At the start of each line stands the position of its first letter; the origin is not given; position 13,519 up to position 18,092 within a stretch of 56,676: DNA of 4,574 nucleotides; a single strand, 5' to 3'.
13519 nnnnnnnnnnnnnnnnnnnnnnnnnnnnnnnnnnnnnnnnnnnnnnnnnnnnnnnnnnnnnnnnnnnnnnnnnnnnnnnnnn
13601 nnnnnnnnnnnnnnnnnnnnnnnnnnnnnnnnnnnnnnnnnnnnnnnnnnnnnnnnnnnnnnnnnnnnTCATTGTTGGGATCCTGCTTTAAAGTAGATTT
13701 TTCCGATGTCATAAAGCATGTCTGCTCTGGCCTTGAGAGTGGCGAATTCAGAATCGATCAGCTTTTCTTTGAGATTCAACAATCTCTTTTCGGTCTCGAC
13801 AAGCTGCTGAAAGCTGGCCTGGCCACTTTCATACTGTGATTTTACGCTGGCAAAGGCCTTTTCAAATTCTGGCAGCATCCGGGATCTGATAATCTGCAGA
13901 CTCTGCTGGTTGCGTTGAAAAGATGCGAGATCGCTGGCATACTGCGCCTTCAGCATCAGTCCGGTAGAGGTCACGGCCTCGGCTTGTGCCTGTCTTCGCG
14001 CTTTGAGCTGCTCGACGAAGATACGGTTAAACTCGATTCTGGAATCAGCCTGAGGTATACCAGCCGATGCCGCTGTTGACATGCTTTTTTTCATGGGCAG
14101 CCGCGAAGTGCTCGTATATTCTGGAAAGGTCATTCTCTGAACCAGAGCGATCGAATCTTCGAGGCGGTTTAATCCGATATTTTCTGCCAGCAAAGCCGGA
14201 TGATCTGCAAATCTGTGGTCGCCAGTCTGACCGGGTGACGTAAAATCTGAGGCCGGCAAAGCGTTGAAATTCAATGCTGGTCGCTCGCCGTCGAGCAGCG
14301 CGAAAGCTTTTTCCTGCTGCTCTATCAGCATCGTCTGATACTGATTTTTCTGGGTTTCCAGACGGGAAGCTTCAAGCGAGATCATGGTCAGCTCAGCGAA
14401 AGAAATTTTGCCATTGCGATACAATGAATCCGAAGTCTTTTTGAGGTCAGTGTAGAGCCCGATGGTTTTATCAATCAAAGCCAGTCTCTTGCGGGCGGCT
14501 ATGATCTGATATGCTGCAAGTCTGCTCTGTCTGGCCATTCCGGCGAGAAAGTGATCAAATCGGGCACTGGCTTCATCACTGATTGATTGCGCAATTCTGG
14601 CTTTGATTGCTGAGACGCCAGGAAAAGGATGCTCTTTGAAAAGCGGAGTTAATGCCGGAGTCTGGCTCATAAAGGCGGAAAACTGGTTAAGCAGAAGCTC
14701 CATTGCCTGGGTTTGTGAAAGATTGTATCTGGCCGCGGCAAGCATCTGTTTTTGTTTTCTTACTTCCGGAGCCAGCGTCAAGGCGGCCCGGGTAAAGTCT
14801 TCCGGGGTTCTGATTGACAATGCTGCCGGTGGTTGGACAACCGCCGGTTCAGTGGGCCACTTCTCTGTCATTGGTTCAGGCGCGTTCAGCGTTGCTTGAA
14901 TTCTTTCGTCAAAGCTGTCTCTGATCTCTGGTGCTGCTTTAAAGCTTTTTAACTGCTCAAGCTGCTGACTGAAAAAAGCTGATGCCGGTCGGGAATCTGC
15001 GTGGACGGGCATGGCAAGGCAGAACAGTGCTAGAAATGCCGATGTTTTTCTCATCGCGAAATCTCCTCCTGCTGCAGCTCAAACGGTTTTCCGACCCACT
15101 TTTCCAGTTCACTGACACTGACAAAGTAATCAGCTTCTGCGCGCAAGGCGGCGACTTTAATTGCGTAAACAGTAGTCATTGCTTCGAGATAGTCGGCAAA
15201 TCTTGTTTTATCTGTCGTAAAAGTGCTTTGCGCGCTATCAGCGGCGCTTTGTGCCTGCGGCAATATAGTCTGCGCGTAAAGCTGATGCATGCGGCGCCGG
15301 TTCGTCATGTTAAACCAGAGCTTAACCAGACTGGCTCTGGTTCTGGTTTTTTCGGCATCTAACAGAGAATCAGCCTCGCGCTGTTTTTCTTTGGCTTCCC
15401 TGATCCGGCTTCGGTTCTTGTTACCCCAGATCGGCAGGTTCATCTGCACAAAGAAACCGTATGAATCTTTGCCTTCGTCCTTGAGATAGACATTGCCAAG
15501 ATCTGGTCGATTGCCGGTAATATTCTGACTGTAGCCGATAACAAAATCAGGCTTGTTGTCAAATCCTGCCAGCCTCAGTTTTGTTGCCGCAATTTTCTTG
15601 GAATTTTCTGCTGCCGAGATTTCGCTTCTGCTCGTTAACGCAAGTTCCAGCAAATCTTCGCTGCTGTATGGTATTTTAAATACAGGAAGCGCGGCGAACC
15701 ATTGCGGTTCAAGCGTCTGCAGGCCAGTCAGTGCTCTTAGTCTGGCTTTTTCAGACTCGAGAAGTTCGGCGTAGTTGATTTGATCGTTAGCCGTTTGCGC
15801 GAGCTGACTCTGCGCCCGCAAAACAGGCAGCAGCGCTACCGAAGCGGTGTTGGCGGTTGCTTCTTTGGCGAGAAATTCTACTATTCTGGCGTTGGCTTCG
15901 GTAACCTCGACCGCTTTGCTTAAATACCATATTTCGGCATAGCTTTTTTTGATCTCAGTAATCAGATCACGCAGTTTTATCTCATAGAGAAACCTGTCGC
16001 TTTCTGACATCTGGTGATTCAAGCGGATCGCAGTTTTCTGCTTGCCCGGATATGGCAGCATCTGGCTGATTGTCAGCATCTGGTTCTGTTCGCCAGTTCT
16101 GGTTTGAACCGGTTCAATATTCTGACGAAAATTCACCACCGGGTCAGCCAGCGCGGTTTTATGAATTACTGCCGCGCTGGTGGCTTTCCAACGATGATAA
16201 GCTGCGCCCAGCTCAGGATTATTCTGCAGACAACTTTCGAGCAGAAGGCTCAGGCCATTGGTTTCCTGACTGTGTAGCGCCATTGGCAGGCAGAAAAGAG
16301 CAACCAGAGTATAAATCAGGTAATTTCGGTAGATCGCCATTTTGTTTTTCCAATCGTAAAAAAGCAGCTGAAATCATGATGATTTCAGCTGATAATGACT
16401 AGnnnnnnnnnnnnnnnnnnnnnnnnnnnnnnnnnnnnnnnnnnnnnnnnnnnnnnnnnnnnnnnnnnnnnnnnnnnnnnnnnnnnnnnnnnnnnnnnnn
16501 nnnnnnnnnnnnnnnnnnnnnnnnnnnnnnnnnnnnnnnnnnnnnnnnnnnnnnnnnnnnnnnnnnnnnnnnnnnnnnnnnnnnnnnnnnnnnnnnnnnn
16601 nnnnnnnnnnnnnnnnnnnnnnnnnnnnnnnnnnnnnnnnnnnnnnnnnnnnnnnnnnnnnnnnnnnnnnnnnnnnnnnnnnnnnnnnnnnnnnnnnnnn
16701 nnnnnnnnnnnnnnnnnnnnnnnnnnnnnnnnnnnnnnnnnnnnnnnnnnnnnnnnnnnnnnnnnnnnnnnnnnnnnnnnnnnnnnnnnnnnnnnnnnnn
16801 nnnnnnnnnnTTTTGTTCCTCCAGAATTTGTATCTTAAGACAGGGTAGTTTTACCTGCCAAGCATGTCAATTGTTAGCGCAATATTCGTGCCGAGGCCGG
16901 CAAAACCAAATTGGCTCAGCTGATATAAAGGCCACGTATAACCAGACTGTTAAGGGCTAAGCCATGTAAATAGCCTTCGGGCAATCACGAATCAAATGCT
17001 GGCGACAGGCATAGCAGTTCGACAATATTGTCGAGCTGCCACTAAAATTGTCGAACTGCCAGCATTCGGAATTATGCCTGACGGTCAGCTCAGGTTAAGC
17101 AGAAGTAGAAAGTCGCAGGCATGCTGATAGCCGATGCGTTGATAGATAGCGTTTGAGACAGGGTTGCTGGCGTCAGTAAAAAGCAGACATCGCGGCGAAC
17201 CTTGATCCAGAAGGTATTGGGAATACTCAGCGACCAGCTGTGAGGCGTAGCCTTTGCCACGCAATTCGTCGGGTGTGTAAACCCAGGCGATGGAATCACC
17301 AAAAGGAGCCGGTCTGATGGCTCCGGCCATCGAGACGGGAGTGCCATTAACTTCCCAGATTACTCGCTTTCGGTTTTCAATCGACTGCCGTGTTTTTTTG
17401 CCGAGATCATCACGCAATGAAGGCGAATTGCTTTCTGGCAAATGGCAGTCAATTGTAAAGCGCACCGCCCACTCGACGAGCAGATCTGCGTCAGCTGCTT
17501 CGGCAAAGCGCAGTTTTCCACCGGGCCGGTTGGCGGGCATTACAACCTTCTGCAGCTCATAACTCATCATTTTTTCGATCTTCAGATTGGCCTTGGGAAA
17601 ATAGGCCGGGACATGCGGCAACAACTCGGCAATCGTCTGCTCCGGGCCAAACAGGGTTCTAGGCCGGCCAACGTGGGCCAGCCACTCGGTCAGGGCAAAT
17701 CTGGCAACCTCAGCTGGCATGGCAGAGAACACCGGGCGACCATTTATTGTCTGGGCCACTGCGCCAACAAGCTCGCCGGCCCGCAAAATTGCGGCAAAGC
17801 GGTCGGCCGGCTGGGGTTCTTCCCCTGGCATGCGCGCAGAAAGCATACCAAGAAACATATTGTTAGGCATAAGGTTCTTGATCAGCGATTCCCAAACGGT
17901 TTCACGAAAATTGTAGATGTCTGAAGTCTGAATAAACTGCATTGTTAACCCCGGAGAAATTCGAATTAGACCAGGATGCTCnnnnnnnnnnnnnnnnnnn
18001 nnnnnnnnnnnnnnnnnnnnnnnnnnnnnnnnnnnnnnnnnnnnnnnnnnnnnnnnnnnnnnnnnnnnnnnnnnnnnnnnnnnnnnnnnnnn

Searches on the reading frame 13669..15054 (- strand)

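Call 10: search_protein_families(library=pfam, proteins=[window:13669-15054:-])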
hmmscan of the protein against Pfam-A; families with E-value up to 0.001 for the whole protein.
window:13669-15054:- (461 aa): 1 family
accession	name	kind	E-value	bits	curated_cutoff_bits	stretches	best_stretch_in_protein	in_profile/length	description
PF02321.23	OEP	-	1.9e-09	38.1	22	2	347-451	84-187/187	Outer membrane efflux protein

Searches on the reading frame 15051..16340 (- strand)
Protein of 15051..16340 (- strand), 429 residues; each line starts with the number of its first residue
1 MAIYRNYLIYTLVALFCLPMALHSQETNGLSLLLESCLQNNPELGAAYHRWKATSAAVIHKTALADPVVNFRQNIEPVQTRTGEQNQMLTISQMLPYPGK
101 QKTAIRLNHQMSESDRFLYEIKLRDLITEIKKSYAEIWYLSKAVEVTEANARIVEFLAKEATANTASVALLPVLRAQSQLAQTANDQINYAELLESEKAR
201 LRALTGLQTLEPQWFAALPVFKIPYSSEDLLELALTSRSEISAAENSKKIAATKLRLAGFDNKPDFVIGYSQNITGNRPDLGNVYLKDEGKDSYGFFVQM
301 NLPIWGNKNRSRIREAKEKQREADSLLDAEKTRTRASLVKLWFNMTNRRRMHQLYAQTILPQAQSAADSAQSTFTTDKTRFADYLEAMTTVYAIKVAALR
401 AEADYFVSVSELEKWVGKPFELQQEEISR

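Call 10: search_protein_families(library=pfam, proteins=[window:15051-16340:-])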
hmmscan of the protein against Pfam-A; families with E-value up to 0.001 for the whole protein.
window:15051-16340:- (429 aa): 1 family
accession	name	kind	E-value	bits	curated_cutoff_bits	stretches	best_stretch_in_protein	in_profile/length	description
PF02321.23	OEP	-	1.1e-33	117.1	22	2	228-417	2-187/187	Outer membrane efflux protein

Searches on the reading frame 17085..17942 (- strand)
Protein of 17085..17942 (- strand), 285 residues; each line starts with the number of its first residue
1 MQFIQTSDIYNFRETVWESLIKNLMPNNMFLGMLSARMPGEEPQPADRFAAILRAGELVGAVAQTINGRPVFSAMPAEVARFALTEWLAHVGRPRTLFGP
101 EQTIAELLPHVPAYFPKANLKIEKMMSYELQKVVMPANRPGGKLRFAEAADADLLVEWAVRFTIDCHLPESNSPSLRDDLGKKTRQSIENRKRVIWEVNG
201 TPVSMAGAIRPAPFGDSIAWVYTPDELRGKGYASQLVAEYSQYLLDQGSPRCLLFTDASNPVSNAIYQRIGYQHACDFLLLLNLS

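Call 10: search_protein_families(library=pfam, proteins=[window:17085-17942:-])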
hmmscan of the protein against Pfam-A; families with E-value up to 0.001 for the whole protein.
window:17085-17942:- (285 aa): 6 families
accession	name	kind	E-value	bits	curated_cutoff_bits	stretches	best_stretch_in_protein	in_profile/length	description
PF00583.31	Acetyltransf_1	-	3.5e-10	40.6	20.7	1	185-272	24-116/116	Acetyltransferase (GNAT) family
PF08445.16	FR47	-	4.4e-08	33.4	22.1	1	203-275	10-80/86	FR47-like protein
PF13302.13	Acetyltransf_3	-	2e-06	29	25.4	1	144-273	4-138/138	Acetyltransferase (GNAT) domain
PF13508.13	Acetyltransf_7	-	1.3e-05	25.9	27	1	196-273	8-83/84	Acetyltransferase (GNAT) domain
PF13527.13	Acetyltransf_9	-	0.00038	20.9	25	0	217-274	74-126/127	Acetyltransferase (GNAT) domain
PF13673.13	Acetyltransf_10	-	0.00044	20.7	23.6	1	194-273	34-108/128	Acetyltransferase (GNAT) domain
